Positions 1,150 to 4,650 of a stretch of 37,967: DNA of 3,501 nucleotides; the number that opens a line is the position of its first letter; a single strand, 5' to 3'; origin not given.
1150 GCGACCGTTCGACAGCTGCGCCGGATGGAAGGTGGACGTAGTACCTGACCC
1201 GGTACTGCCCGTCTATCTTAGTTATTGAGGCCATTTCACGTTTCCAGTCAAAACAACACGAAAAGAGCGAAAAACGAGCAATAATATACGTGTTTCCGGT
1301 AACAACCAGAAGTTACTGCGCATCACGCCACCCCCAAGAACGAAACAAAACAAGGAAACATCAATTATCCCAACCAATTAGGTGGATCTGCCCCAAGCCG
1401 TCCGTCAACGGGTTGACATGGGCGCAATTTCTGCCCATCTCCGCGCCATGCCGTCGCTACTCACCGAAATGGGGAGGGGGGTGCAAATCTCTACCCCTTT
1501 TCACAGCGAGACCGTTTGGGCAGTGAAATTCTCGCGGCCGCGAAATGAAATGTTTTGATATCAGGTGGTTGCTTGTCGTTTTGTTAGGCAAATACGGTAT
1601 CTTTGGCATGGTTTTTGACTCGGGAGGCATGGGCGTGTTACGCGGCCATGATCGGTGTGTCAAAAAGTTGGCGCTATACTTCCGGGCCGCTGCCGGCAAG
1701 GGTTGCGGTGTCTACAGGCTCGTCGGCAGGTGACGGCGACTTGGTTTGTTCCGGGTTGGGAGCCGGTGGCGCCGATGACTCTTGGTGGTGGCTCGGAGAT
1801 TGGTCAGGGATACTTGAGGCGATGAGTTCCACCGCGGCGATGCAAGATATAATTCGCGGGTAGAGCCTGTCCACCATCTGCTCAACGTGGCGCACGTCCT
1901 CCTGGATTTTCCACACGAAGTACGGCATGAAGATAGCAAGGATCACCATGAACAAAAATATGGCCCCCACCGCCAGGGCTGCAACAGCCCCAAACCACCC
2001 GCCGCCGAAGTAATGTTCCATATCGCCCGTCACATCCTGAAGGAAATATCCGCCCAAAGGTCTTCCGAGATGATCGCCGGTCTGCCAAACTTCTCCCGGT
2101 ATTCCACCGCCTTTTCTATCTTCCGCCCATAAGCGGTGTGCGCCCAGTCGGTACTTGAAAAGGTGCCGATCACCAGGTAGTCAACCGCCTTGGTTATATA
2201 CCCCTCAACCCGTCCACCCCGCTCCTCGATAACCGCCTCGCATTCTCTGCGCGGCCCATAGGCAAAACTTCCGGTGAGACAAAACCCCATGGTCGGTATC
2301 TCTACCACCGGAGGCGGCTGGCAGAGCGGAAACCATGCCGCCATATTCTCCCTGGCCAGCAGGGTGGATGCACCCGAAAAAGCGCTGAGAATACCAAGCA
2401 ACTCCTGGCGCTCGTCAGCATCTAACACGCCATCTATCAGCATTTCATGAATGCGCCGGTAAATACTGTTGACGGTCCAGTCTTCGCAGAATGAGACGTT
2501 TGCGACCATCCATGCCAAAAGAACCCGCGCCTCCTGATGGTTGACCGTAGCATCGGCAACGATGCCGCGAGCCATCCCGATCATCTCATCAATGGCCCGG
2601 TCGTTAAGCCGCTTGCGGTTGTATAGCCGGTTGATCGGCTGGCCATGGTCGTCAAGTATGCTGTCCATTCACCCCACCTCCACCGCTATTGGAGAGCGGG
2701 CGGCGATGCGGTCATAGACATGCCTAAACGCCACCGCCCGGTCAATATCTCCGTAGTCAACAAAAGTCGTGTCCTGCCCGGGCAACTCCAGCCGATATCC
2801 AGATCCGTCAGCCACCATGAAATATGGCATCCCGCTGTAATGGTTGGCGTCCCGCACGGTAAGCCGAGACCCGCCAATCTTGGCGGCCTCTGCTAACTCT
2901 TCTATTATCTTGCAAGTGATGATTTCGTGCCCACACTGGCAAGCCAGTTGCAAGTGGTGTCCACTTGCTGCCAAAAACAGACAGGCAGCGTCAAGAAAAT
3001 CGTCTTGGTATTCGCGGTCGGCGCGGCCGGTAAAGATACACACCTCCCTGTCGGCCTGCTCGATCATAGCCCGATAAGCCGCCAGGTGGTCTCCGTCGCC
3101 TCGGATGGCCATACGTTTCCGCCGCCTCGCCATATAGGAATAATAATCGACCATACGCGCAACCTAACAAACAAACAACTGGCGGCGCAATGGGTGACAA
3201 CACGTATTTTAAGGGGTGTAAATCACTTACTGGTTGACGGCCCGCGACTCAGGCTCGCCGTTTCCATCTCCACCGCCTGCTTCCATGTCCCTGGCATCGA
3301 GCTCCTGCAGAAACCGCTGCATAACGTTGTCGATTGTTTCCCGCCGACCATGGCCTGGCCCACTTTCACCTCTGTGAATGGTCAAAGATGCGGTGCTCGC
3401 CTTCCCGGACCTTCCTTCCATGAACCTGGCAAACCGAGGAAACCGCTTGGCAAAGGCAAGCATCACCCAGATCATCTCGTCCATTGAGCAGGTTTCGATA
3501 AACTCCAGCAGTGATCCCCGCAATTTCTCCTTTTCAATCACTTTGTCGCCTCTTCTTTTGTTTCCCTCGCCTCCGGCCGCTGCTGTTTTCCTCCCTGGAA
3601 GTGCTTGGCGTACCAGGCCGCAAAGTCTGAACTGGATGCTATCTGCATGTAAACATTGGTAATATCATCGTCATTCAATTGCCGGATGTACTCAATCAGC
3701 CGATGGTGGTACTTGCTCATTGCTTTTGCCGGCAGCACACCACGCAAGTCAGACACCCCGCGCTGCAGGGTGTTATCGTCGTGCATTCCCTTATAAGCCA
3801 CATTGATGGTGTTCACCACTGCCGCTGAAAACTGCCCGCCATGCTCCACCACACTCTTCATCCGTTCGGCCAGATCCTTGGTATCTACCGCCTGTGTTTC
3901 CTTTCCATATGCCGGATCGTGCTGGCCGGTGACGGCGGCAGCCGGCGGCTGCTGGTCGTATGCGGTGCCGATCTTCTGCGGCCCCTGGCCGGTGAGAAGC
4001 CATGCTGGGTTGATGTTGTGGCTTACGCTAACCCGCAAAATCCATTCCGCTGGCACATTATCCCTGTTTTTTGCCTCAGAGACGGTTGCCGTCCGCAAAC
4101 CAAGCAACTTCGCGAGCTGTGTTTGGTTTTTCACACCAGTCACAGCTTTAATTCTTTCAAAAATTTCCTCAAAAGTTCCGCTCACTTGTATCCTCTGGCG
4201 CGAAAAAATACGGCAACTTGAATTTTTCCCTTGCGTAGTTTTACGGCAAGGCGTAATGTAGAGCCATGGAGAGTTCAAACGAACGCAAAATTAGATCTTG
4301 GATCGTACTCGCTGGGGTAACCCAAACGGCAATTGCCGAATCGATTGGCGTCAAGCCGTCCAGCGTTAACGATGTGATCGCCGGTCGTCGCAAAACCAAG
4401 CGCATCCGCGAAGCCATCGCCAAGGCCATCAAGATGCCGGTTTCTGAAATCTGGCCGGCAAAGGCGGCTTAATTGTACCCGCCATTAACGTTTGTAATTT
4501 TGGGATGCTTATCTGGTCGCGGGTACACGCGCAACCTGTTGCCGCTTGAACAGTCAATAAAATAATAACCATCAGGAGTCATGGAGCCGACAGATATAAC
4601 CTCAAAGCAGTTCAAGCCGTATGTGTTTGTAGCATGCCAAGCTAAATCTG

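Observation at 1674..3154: Lysogen-side three-gene cassette (161-aa unknown, TerB-like/BRCT fusion, small membrane protein): candidate undescribed defence or exclusion system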

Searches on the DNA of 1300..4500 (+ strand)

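Call 7: search_dna_similar(query=window:1300-4500:+, collection=phages, mode=distant)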
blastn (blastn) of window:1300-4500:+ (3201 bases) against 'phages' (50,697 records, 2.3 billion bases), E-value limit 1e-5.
No match.

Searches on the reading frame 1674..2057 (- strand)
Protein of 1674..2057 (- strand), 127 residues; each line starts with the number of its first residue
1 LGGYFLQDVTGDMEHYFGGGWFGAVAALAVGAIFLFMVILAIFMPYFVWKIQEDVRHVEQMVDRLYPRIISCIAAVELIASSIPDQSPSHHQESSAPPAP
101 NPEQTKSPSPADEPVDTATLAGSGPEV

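Call 3: search_protein_families(library=pfam, proteins=[window:1674-2057:-], max_evalue=1)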
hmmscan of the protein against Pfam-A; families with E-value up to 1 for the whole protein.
window:1674-2057:- (127 aa): 3 families
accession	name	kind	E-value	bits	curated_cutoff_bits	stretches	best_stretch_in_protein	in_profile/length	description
PF12911.12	OppC_N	-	0.0089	16.3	23.9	1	26-48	15-37/53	N-terminal TM domain of oligopeptide transport permease C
PF19701.4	DUF6199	-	0.018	15.2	27.7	1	29-55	3-29/64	Family of unknown function (DUF6199)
PF06783.16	UPF0239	-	0.037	14.7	25.4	0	28-46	25-44/88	Uncharacterised protein family (UPF0239)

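Call 4: search_protein_families(library=padloc, proteins=[window:1674-2057:-], max_evalue=1)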
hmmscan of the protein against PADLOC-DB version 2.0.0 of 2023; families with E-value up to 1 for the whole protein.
window:1674-2057:- (127 aa): 2 families
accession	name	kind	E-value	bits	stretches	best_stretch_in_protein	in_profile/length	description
PDLC00610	ZorB1|ZorB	-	0.013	13.1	1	18-61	13-56/254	MotB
PDLC00612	ZorB1|ZorB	-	0.083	10.4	1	24-63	20-59/293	MotB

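Call 5: search_protein_families(library=phrogs, proteins=[window:1674-2057:-], max_evalue=1)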
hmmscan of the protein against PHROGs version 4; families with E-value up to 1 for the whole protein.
window:1674-2057:- (127 aa): 1 family
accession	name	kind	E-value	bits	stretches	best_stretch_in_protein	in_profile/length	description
phrog_20758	-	unknown function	0.18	12.9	1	18-46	32-60/109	-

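Call 6: search_protein_families(library=ncbifam, proteins=[window:1674-2057:-], max_evalue=1)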
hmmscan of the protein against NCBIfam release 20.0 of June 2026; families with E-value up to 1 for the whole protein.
window:1674-2057:- (127 aa): 1 family
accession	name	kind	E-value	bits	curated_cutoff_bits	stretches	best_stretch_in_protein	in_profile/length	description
NF033915.0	antiphage_ZorA_2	subfamily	0.042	12.9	100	1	35-71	168-204/383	anti-phage ZorAB system protein ZorA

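Call 59: find_homologous_proteins(query=window:1674-2021:-, max_evalue=0.01)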
Query window:1674-2021:- (115 aa): 1 proteins with E <= 0.01 among 97 candidates.
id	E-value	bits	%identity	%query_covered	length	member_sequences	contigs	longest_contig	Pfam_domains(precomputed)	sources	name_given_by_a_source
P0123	9.1e-71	254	100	100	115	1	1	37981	-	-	-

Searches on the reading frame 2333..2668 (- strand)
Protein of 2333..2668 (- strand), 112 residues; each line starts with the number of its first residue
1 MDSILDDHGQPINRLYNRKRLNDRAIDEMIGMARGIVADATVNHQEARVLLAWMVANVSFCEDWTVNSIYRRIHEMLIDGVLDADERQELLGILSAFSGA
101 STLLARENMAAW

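Call 30: search_solved_structures(query=A3, max_evalue=10, show_alignments=3)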
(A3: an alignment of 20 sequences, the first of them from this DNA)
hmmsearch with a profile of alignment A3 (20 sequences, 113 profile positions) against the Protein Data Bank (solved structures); distinct sequences matched with E-value up to 10: 4.
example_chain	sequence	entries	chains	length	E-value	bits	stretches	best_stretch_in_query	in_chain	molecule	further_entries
8wci_P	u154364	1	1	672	0.58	13.2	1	75-102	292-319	V-type sodium ATPase subunit I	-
2lkl_A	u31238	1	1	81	0.77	12.8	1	47-73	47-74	Erythrocyte membrane protein 1 (PfEMP1)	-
4d0o_A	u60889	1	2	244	0.77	12.8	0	68-102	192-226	A-KINASE ANCHOR PROTEIN 13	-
7qjn_A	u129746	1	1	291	1.1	12.3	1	54-97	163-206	Dienelactone hydrolase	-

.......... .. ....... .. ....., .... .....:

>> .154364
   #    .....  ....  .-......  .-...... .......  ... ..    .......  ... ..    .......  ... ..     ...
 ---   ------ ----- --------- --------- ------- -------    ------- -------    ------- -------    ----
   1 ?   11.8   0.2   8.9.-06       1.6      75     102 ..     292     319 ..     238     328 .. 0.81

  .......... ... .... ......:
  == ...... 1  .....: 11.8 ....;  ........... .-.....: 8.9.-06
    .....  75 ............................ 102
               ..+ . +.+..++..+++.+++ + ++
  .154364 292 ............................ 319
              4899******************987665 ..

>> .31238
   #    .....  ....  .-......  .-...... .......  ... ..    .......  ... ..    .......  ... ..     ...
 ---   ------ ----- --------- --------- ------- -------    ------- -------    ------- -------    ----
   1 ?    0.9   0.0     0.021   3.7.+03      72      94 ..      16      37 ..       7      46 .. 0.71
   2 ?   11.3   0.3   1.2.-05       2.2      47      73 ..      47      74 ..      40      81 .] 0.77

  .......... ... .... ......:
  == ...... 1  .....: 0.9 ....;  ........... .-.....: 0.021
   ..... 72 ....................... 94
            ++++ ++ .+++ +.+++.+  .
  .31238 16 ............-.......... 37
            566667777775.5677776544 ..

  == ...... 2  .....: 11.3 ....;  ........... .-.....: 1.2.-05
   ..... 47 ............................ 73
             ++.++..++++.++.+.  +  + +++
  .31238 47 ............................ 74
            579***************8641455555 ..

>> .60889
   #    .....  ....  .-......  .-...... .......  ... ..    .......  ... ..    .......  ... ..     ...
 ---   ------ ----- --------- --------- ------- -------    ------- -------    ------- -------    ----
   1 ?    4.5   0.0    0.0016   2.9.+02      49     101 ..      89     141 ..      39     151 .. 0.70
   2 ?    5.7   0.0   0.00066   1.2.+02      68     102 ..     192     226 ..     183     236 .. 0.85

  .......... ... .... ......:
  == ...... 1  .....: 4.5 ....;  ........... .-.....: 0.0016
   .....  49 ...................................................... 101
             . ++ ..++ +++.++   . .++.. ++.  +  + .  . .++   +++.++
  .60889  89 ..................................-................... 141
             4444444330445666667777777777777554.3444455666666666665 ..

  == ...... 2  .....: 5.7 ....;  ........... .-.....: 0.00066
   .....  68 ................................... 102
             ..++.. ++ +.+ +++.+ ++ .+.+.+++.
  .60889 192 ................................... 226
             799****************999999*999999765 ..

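Call 31: search_protein_families(library=pfam, alignment_id=A3, max_evalue=10)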
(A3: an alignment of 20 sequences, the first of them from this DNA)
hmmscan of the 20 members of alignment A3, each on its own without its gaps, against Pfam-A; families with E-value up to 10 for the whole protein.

A. member 1, seq(112 aa): 0 families

B. families by the number of members that match (of 20 scanned): 14 families
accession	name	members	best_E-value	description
PF05099.18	TerB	4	0.0029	Tellurite resistance protein TerB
PF04391.17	DUF533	2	0.022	Protein of unknown function (DUF533)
PF13565.12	HTH_32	2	0.19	Homeodomain-like domain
PF16220.10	DUF4880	1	0.038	Domain of unknown function (DUF4880)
PF09644.15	Mg296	1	0.043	Mg296 protein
PF11910.14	NdhO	1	0.097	Cyanobacterial and plant NDH-1 subunit O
PF13207.12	AAA_17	1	0.12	AAA domain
PF02758.22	PYRIN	1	0.12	PAAD/DAPIN/Pyrin domain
PF19282.5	Exportin-T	1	0.13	Exportin-T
PF20552.4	HTH_62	1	0.17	Recombinase-like helix-turn-helix domain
PF11953.13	DUF3470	1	0.18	Domain of unknown function (DUF3470)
PF00392.27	GntR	1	0.23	Bacterial regulatory proteins, gntR family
PF24529.1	CFAP47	1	0.25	Cilia- and flagella-associated protein 47 domain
PF22746.1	SHOCT-like_DUF2089-C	1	0.32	SHOCT-like domain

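Call 76: predict_structure(alignment_id=A3)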
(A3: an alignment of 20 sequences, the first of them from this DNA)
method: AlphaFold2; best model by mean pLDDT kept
length: 112 residues; sequences in the alignment: 20
mean_pLDDT: 81.0   pTM: 0.65
mean pLDDT of the five models: 81.0, 77.5, 77.3, 76.6, 76.2
residues with pLDDT >= 90: 42; 70-90: 50; 50-70: 12; < 50: 8
segments of 3 or more residues with pLDDT < 50: 105-109
pLDDT, mean of each block of 10 residues (from residue 1): 67 77 88 90 91 84 83 89 91 87 51 41
secondary structure, 60 per line:
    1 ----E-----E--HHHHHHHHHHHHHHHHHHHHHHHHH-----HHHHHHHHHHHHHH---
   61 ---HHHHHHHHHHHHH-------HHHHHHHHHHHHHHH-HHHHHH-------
elements in order: H14-38 H44-57 H64-76 H84-98 H100-105

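Call 78: fold_search(model_id=the predicted structure, library=pdb)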
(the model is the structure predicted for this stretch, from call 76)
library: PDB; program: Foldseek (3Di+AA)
matches with E <= 10: 153; with E <= 0.001: 0
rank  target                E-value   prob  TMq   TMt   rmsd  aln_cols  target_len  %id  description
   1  2j9w_B                5.6e-01  0.47  0.37  0.39   6.9        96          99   14  Structural insight into the ESCRT-I-II link and its role in MVB trafficking (released 2007-01-23)
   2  9h4c                  6.6e-01  0.82  0.49  0.51   6.9       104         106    8  Crystal structure of the diheme 4D2 (mutant T19D) with bound Fe(III) mesoporphyrin IX (released 2025-12-03)
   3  2j9w_A                6.6e-01  0.57  0.40  0.43   6.3        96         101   14  Structural insight into the ESCRT-I-II link and its role in MVB trafficking (released 2007-01-23)
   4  1orj_D                7.0e-01  0.54  0.40  0.36   8.8       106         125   20  FLAGELLAR EXPORT CHAPERONE (released 2003-09-16)
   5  5x56_A                9.3e-01  0.41  0.38  0.41   6.0       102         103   15  Crystal structure of PSB27 from Arabidopsis thaliana (released 2017-12-27)
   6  7t03_MODEL_1_A        9.9e-01  0.66  0.45  0.48   4.5        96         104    9  NMR structure of a designed cold unfolding four helix bundle (released 2022-03-02)
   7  2lch_MODEL_1_A        1.0e+00  0.38  0.42  0.42  10.2       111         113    8  Solution NMR Structure of a Protein With a Redesigned Hydrophobic Core, Northeast Structural Genomics Consorti (released 2011-05-25)
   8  8s05_B                1.3e+00  0.57  0.49  0.18   5.1       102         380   16  ArnAB complex an archaeal ortholog of the Sec23/24 core motif (released 2025-10-29)
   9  3u3b_B                1.6e+00  0.18  0.31  0.33   7.2       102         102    9  Crystal Structure of Computationally Redesigned Four-Helix Bundle (released 2012-06-13)
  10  3kyi_A                1.7e+00  0.20  0.35  0.32   8.8       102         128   12  Crystal structure of the phosphorylated P1 domain of CheA3 in complex with CheY6 from R. sphaeroides (released 2010-02-16)
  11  7t2y_A                1.8e+00  0.54  0.48  0.51   4.3        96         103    7  X-ray structure of a designed cold unfolding four helix bundle (released 2022-03-02)
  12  3v5y_B                1.8e+00  0.28  0.41  0.33   8.2       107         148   15  Structure of FBXL5 hemerythrin domain, P2(1) cell (released 2012-01-25)
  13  5mr3_E                1.9e+00  0.08  0.22  0.19  13.9        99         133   12  Crystal structure of red abalone egg VERL repeat 2 with linker in complex with sperm lysin at 1.8 A resolution (released 2017-06-14)
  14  3uun_B                2.1e+00  0.09  0.24  0.24  15.7       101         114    9  Crystal Structure of N-terminal first spectrin repeat of dystrophin (released 2012-09-19)
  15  5x56_B                2.4e+00  0.25  0.41  0.44   6.5       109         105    9  Crystal structure of PSB27 from Arabidopsis thaliana (released 2017-12-27)
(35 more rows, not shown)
